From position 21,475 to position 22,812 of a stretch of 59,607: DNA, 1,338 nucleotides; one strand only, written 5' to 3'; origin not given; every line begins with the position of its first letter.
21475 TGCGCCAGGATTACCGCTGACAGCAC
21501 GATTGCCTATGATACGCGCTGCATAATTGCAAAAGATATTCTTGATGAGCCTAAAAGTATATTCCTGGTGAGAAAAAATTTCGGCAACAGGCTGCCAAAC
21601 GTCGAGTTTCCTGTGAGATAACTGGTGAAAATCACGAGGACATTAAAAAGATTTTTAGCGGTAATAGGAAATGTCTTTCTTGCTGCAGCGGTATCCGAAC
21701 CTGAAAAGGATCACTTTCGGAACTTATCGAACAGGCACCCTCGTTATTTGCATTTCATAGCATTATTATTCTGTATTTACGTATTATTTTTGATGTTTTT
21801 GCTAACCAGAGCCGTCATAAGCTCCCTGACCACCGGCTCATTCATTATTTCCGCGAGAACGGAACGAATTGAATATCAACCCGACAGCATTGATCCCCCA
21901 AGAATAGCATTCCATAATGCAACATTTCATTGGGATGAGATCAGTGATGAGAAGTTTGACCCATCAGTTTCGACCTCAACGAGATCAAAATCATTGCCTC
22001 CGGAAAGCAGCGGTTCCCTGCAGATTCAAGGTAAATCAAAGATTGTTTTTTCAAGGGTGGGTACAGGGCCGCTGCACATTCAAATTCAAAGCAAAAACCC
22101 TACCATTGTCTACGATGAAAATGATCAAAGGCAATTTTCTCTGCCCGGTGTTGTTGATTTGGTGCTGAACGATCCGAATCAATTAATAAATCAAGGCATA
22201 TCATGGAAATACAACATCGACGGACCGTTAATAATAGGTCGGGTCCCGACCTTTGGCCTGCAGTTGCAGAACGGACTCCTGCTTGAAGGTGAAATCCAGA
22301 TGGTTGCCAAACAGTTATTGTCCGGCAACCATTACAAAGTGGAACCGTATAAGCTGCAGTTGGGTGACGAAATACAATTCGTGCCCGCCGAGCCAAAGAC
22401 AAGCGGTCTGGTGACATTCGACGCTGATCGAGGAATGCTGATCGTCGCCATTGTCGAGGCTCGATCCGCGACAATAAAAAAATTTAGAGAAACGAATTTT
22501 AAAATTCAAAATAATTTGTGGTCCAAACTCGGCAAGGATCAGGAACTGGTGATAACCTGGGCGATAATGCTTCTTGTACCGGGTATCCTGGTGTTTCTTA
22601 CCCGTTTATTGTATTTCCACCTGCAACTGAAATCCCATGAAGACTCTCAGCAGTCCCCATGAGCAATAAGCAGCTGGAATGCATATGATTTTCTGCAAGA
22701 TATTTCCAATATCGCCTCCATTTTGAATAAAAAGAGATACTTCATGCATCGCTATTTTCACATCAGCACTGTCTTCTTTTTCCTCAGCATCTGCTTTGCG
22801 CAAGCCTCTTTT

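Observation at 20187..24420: AT-richer four-gene operon of unknown function ending in a secreted trypsin-like protease with triple PPC domains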

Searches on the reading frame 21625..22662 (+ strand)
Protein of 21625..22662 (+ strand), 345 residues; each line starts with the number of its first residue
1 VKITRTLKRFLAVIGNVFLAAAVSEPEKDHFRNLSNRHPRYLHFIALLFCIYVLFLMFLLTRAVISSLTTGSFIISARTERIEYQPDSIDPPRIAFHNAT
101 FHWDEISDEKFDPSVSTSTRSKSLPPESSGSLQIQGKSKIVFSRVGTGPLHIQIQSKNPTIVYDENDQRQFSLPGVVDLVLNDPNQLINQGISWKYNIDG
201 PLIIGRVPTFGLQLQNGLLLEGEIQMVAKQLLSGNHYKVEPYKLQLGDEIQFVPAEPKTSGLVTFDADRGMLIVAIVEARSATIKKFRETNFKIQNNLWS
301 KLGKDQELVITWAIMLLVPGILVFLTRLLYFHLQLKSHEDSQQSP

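Call 3: search_protein_families(library=pfam, proteins=[window:21625-22662:+], max_evalue=1)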
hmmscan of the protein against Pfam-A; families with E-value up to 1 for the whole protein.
window:21625-22662:+ (345 aa): 0 families

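Call 4: search_protein_families(library=ncbifam, proteins=[window:21625-22662:+], max_evalue=1)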
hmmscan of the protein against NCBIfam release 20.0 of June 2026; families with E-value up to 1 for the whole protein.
window:21625-22662:+ (345 aa): 0 families

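Call 5: search_protein_families(library=padloc, proteins=[window:21625-22662:+], max_evalue=1)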
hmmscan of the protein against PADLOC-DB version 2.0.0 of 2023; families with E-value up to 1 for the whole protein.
window:21625-22662:+ (345 aa): 1 family
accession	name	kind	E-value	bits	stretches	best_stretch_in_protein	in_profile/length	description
PDLC04032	PD-T4-4_A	-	0.043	10.8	1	54-109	180-234/474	-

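Call 14: find_homologous_proteins(query=window:21625-22662:+)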
Query window:21625-22662:+ (345 aa): 62 proteins with E <= 0.001 among 3128 candidates.
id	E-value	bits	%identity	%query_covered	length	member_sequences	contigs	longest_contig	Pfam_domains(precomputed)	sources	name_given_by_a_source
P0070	1.4e-199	680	88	99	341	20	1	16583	-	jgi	jgi:hypothetical protein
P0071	2.3e-197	673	85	99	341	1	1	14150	-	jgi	jgi:hypothetical protein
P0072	1.3e-187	641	82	99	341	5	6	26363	-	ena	-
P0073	6.2e-171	586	74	98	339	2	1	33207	-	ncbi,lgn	-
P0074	5.2e-170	583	75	98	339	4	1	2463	-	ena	-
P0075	1.2e-169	582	74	98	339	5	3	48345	-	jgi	-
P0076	2.2e-169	581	87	85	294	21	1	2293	-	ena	-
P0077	4.8e-166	570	75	98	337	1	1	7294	-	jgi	-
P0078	9.2e-166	569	73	98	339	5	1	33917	-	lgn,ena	-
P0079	1.7e-165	568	73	98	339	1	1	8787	-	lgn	-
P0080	2.0e-164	565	71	97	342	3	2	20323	-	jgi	jgi:hypothetical protein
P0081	2.8e-164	564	74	98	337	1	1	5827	-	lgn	-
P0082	4.3e-162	557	70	98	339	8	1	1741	-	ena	-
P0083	2.2e-161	555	70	98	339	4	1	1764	-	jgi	jgi:hypothetical protein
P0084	6.6e-160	550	69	98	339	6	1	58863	-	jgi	-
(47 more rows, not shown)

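Call 23: search_solved_structures(query=A1, max_evalue=10)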
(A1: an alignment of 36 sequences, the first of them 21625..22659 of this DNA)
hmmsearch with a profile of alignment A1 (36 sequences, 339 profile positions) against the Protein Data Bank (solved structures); distinct sequences matched with E-value up to 10: 1.
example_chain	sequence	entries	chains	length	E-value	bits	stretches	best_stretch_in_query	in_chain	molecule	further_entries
9evs_I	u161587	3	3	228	1.6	11.2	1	66-102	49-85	uS10m | Small ribosomal subunit protein uS10 domain-containing protein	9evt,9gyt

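Call 28: predict_structure(alignment_id=A1)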
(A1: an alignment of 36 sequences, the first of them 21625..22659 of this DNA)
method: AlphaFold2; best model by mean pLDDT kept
length: 345 residues; sequences in the alignment: 36
mean_pLDDT: 71.6   pTM: 0.59
mean pLDDT of the five models: 71.6, 70.7, 70.6, 68.1, 64.3
residues with pLDDT >= 90: 33; 70-90: 163; 50-70: 127; < 50: 22
segments of 3 or more residues with pLDDT < 50: 24-27, 213-222, 343-345
pLDDT, mean of each block of 10 residues (from residue 1): 65 62 51 63 75 81 70 75 80 88 69 59 83 89 86 91 91 90 85 82 69 43 53 52 63 66 79 79 67 62 61 73 74 67 49
secondary structure, 60 per line:
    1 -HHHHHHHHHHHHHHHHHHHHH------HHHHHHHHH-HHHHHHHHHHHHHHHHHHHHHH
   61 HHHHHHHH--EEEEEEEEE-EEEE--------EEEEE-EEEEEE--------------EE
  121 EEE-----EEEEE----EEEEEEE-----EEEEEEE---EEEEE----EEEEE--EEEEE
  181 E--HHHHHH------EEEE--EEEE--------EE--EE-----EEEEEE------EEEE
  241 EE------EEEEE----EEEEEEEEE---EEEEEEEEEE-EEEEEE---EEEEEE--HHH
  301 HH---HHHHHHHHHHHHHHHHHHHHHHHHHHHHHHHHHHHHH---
elements in order: H2-22 H29-37 H39-68 E71-79 E81-84 E93-97 E99-104 E119-123 E129-133 E138-144 E150-156 E160-164 E169-173 E176-181 H184-189 E196-199 E202-205 E225-230 E237-242 E249-253 E258-266 E270-279 E281-286 E290-295 H298-302 H306-342
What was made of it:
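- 21625..22662 (+): g3: an inner-membrane protein of 345 aa. It has a cytoplasmic amphipathic helix, TM1 (about res 44-66), a periplasmic beta-rich domain of about 240 aa, TM2 (about res 306-330) and a short tail. It is a new family. AF2 model pLDDT 71.6 (call 28).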

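Call 42: search_protein_families(library=pfam, alignment_id=A1, max_evalue=1)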
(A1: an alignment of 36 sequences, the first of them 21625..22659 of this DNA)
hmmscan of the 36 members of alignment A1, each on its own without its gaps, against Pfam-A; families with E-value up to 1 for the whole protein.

A. member 1, window:21625-22659:+ (345 aa): 0 families

B. families by the number of members that match (of 36 scanned): 8 families
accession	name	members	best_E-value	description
PF19851.4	DUF6326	2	0.016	Family of unknown function (DUF6326)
PF16110.10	DUF4828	1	0.028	Domain of unknown function (DUF4828)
PF02674.22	Colicin_V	1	0.085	Colicin V production protein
PF06966.17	DUF1295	1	0.088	Protein of unknown function (DUF1295)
PF06127.16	Mpo1-like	1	0.11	2-hydroxy-palmitic acid dioxygenase Mpo1-like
PF02669.20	KdpC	1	0.13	K+-transporting ATPase, c chain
PF17523.7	MPS-4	1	0.26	MinK-related peptide, potassium channel accessory sub-unit protein 4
PF25637.1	DUF7942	1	0.35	Family of unknown function (DUF7942)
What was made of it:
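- On DegS/RseA/RseB-type anti-sigma proteolytic switch: No Pfam or NCBIfam hit in g3 (calls 3, 4, 42).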

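Call 48: search_protein_representatives(alignment_id=A1)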
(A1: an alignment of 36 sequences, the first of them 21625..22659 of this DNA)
Query: 36 sequences, 339 profile positions. Proteins with E-value up to 0.001 (for the whole library): 228; up to 1e-10: 81; up to 1e-30: 6. The best 150 are listed.
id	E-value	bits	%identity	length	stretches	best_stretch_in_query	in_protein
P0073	8.8e-182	620.3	-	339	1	1-338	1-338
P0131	4.4e-127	440.5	-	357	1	6-337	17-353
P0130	2.2e-124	431.6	-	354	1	7-338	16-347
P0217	2.3e-79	283.6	-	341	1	3-335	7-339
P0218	1.4e-42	162.6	-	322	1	48-325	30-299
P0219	4.3e-32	128.2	-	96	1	220-288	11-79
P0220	7.7e-27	110.9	-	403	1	51-333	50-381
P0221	3.1e-24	102.3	-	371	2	42-252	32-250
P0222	1.1e-21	94.0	-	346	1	25-329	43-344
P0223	2.3e-21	92.9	-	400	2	42-252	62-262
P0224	5.0e-21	91.8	-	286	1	52-324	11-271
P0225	6.5e-21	91.4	-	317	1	32-328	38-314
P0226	8.0e-20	87.8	-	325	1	36-328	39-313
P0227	1.2e-19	87.2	-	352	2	37-253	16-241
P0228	1.7e-19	86.8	-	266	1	123-320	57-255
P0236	3.4e-17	79.2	-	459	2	62-256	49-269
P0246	3.3e-15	72.7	-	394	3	138-252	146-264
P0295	1.2e-10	57.7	-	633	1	124-336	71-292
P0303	6.2e-10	55.3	-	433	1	16-251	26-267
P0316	2.1e-09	53.6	-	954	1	116-322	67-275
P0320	3.7e-09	52.8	-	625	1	120-326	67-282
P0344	1.1e-07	48.0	-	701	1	123-322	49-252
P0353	3.5e-07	46.3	-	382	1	52-324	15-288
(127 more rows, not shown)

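Call 49: search_protein_families(library=pfam, proteins=[P0295, P0316, P0320, P0344, P0236, P0303, P0220, P0223, P0246, P0353], max_evalue=0.01)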
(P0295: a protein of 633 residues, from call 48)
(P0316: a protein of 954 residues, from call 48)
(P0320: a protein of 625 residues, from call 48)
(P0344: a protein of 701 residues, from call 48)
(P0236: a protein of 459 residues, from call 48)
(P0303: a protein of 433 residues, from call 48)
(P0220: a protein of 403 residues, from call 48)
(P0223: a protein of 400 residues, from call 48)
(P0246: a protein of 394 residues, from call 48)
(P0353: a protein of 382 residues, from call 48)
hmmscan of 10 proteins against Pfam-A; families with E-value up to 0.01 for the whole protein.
P0295 (633 aa): 0 families

P0316 (954 aa): 1 family
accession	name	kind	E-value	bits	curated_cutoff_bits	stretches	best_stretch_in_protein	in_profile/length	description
PF13365.12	Trypsin_2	-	0.0038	18.4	27.6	0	330-387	5-60/144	Trypsin-like peptidase domain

P0320 (625 aa): 0 families

P0344 (701 aa): 1 family
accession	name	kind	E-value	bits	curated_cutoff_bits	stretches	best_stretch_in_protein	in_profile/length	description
PF03781.23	FGE-sulfatase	-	2e-25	90.4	23.3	1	516-698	32-255/255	Sulfatase-modifying factor enzyme 1-like domain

P0236 (459 aa): 0 families

P0303 (433 aa): 0 families

P0220 (403 aa): 0 families

P0223 (400 aa): 0 families

P0246 (394 aa): 0 families

P0353 (382 aa): 0 families

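Call 52: list_cluster_members(proteins=[P0217, P0218, P0220, P0221, P0222, P0295, P0320, P0344, P0316, P0225])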
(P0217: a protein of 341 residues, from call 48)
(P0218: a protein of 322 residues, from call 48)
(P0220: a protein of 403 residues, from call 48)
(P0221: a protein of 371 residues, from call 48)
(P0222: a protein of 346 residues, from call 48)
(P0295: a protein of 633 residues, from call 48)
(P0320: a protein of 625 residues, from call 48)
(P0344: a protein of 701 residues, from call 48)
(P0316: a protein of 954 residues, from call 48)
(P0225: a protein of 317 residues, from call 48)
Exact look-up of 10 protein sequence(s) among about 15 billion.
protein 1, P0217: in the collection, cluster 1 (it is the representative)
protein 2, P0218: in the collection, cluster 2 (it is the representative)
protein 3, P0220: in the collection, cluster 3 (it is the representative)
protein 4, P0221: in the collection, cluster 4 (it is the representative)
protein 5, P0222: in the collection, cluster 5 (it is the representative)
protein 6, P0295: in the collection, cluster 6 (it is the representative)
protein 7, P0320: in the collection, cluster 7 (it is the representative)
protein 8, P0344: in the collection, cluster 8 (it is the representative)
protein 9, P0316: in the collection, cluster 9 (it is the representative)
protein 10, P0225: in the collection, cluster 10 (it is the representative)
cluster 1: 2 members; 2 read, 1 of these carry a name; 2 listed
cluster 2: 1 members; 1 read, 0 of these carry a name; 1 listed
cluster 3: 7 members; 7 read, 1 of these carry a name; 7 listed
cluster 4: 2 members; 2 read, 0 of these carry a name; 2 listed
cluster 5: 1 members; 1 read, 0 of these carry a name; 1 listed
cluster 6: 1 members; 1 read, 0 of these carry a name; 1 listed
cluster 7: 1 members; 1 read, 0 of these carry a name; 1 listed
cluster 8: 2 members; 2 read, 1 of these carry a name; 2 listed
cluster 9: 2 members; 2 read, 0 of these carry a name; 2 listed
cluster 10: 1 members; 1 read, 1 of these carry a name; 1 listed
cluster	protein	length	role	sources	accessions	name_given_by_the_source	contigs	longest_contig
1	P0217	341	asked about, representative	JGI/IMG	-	hypothetical protein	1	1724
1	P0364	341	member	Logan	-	-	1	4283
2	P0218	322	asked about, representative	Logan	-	-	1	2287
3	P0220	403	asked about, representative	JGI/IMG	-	-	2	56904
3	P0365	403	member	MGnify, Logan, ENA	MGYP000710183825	CR=1 FL=1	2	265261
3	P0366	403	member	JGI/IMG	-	-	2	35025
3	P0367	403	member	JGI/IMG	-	-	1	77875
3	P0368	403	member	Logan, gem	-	-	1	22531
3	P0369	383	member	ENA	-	-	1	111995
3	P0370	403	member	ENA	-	-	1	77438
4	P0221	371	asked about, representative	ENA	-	-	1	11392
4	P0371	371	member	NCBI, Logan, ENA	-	-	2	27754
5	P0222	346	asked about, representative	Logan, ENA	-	-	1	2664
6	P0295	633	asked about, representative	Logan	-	-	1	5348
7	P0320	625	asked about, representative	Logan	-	-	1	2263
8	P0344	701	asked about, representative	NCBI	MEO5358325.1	MAG: formylglycine-generating enzyme family protein [Nitrospirae bacterium YQR-1]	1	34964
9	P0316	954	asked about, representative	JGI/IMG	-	-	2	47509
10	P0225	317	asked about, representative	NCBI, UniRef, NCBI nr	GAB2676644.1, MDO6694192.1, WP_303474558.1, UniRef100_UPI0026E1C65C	hypothetical protein Q4574_12940 [Aliiglaciecola sp. 3_MG-2023] | hypothetical protein n=1 Tax=Aliiglaciecola sp. 3_MG-2023 TaxID=3062644 ... | hypothetical protein [Aliiglaciecola sp. 3_MG-2023]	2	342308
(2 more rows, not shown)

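Call 53: find_encoding_contigs(protein=P0225, flank=6000, max_places=1)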
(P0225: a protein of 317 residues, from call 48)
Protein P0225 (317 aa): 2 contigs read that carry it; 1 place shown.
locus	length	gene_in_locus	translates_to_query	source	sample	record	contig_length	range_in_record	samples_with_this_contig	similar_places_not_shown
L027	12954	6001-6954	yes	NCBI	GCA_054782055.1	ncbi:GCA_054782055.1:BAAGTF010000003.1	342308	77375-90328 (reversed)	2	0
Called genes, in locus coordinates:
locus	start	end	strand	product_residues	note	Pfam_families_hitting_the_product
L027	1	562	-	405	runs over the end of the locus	PF02746:MR_MLE_N, PF13378:MR_MLE_C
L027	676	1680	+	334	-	PF00356:LacI, PF00532:Peripla_BP_1, PF13407:Peripla_BP_4, PF13377:Peripla_BP_3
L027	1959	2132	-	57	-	-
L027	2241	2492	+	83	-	PF03693:ParD_antitoxin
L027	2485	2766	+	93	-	PF05016:ParE_toxin (weak)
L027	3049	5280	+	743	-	PF04151:PPC (faint), PF00801:PKD (faint)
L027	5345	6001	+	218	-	-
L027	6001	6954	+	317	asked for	-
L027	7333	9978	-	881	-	PF13191:AAA_16, PF13424:TPR_12 (faint), PF17874:TPR_MalT (faint), PF00196:GerE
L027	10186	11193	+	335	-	-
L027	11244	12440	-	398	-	PF06779:MFS_4 (weak), PF07690:MFS_1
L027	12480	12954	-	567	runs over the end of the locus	PF00144:Beta-lactamase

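Call 54: find_encoding_contigs(protein=P0220, flank=6000, max_places=1)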
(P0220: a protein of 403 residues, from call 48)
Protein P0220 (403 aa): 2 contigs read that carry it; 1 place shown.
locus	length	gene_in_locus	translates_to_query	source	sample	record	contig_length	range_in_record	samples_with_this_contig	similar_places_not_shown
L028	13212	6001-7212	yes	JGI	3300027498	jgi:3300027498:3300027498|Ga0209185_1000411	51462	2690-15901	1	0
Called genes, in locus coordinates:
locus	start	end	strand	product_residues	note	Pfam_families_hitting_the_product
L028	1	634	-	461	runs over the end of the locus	PF11638:DnaA_N, PF00308:Bac_DnaA, PF01695:IstB_IS21 (faint), PF22688:Hda_lid (weak), PF08299:Bac_DnaA_C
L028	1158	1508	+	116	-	PF00825:Ribonuclease_P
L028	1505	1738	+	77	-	PF01809:YidD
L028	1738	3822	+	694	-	PF14849:YidC_periplas, PF02096:60KD_IMP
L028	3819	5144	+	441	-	PF10396:TrmE_N, PF12631:MnmE_helical, PF01926:MMR_HSR1, PF02421:FeoB_N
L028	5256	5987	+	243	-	-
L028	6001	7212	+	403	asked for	-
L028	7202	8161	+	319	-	-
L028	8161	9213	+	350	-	-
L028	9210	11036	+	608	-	-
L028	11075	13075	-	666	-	PF00664:ABC_membrane, PF02463:SMC_N (faint), PF00005:ABC_tran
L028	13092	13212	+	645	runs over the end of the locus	PF01134:GIDA, PF12831:FAD_oxidored, PF21680:GIDA_C_1st, PF13932:SAM_GIDA_C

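Call 60: fold_search(model_id=the predicted structure, library=pdb)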
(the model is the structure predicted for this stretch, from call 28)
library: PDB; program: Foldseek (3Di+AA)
matches with E <= 10: 1049; with E <= 0.001: 0
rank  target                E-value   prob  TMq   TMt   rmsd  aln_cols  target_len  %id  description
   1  2ifr_A                6.9e-03  0.20  0.11  0.17  20.2       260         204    7  Crystal structure of Scytalido-glutamic peptidase with a peptide based transition state analog (released 2006-10-03)
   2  1a8d                  8.1e-03  0.08  0.09  0.08  20.8       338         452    9  TETANUS TOXIN C FRAGMENT (released 1998-10-14)
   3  9f4a_AS               1.4e-02  0.12  0.11  0.08  20.3       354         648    9  Interface between baseplate cup and extended tail tube/sheath of Klebsiella phage KP1 variant vB_Kpn_Lilla1 (released 2025-05-14)
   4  6m5y_A                1.5e-02  0.16  0.13  0.15  15.7       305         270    8  Structure of human galectin-1 tandem-repeat mutant with lactose (released 2021-03-17)
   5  3b7k_C                1.9e-02  0.14  0.10  0.13  16.5       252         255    7  Human Acyl-coenzyme A thioesterase 12 (released 2007-11-13)
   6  1s2b                  2.5e-02  0.16  0.12  0.19  17.7       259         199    5  Structure of SCP-B the first member of the Eqolisin family of Peptidases to have its structure determined (released 2004-04-27)
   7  5lr0_B                2.5e-02  0.04  0.08  0.07  21.9       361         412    6  Binding domain of Botulinum Neurotoxin DC in complex with SialylT (released 2017-08-30)
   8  9f4a_AT               2.7e-02  0.11  0.12  0.09  20.1       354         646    9  Interface between baseplate cup and extended tail tube/sheath of Klebsiella phage KP1 variant vB_Kpn_Lilla1 (released 2025-05-14)
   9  2ifw_A                5.6e-02  0.10  0.11  0.17  20.4       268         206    8  Crystal structure of scytalido-glutamic peptidase with a transition state analog inhibitor (released 2006-10-03)
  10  5bp4_H                5.6e-02  0.08  0.10  0.04  19.0       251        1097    8  Modifying region (DH-ER-KR) of a mycocerosic acid synthase-like (MAS-like) PKS (released 2016-03-09)
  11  6j3y_O                5.9e-02  0.04  0.08  0.10  19.2       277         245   10  Structure of C2S2-type PSII-FCPII supercomplex from diatom (released 2019-08-07)
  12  3wel_A                6.6e-02  0.08  0.11  0.06  17.6       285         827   10  Sugar beet alpha-glucosidase with acarviosyl-maltotriose (released 2014-07-16)
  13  7anm_C                7.0e-02  0.06  0.10  0.07  22.5       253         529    8  Nudaurelia capensis omega virus capsid: virus-like particles expressed in Nicotiana benthamiana (released 2021-08-25)
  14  9p4v_A                7.8e-02  0.07  0.08  0.03  18.0       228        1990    9  Atomic model of wild type S. cerevisiae Fatty Acid Synthase (FAS) in complex with Palmitoyl-CoA (in vitro binding) (released 2025-08-27)
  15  9f4a_AM               8.2e-02  0.08  0.15  0.09  20.4       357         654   10  Interface between baseplate cup and extended tail tube/sheath of Klebsiella phage KP1 variant vB_Kpn_Lilla1 (released 2025-05-14)
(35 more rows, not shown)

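Call 62: find_encoding_contigs(protein=P0344, flank=6000, max_places=1)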
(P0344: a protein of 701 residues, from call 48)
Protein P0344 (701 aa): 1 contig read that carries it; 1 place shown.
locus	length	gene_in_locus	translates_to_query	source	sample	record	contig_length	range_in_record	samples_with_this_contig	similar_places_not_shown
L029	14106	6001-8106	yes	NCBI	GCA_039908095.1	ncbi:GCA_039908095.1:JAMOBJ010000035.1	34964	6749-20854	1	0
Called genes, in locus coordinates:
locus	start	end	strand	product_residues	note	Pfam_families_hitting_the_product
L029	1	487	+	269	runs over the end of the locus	PF02621:VitK2_biosynth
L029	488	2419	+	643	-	PF24575:TPR_Slam (faint), PF07719:TPR_2 (faint), PF13174:TPR_6 (faint), PF13424:TPR_12 (faint), PF13432:TPR_16 (faint), PF25064:ARM_TT21_5th (faint), PF01464:SLT, PF27553:SLT_superhelical (weak), +3 more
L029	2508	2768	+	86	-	-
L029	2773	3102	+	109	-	PF05164:ZapA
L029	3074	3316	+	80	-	PF02700:PurS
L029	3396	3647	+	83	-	-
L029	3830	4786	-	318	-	PF00763:THF_DHG_CYH, PF02882:THF_DHG_CYH_C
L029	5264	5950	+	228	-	-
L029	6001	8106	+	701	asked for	PF03781:FGE-sulfatase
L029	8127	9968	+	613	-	PF01833:TIG (weak)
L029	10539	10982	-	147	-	PF05198:IF3_N, PF00707:IF3_C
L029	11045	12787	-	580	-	PF07973:tRNA_SAD, PF00587:tRNA-synt_2b, PF03129:HGTP_anticodon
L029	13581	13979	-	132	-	PF01196:Ribosomal_L17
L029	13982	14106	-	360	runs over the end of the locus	PF01193:RNA_pol_L, PF01000:RNA_pol_A_bac, PF03118:RNA_pol_A_CTD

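Call 63: find_encoding_contigs(protein=P0316, flank=6000, max_places=1)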
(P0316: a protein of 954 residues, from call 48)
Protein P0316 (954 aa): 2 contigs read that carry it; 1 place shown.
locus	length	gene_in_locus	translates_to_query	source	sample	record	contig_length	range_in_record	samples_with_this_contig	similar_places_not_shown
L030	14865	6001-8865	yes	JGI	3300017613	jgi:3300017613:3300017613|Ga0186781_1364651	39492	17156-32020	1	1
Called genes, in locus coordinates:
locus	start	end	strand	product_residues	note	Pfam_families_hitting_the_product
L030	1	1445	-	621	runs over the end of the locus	-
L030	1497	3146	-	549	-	PF00710:Asparaginase, PF17763:Asparaginase_C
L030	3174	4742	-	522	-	PF00710:Asparaginase, PF17763:Asparaginase_C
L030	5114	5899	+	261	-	-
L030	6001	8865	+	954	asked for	-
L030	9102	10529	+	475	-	PF13701:DDE_Tnp_1_4, PF01609:DDE_Tnp_1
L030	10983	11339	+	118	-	-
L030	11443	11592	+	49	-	-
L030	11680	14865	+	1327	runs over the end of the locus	PF18986:DUF5719 (faint), PF19526:Slr4 (faint), PF13385:Laminin_G_3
